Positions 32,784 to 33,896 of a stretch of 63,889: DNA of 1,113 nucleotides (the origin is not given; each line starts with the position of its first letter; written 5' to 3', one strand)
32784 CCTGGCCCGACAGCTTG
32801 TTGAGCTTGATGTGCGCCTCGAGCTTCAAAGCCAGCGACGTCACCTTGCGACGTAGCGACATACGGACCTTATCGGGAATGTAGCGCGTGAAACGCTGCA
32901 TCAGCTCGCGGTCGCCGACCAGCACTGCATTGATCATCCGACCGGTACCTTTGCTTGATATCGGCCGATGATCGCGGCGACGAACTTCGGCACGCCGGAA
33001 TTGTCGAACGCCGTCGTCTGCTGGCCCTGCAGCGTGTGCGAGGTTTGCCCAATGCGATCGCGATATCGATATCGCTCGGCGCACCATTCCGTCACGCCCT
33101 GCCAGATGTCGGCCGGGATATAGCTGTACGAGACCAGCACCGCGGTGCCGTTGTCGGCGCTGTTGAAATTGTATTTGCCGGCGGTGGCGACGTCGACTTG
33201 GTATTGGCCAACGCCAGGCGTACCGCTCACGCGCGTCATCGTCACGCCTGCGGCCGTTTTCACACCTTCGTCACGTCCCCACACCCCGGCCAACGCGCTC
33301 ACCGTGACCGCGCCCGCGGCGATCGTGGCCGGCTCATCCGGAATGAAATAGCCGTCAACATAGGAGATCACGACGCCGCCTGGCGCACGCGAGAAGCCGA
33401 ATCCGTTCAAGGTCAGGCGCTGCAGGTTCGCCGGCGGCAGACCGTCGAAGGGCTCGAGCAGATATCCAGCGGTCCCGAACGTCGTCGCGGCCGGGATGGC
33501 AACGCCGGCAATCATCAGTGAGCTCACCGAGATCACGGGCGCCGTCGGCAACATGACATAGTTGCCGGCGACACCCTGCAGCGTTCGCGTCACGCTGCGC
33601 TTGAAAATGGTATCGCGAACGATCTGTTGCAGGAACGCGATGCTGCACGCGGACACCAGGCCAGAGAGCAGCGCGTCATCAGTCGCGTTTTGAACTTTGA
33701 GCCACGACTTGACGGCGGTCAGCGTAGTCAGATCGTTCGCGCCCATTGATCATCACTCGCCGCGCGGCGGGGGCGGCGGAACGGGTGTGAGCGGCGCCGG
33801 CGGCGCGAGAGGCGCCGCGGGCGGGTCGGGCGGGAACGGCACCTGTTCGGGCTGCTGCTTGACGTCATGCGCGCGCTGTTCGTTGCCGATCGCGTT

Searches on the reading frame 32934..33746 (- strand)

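Call 101: search_protein_families(library=pfam, proteins=[window:32934-33746:-], max_evalue=0.1)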
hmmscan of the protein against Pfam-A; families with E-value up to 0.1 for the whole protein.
window:32934-33746:- (270 aa): 2 families
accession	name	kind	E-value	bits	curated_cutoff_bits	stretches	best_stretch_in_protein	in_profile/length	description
PF05135.19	Phage_connect_1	-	5.4e-05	24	21.2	1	8-51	3-42/101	Phage gp6-like head-tail connector protein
PF15816.10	TMEM82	-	0.079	12.3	27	0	13-50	5-42/311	Transmembrane protein 82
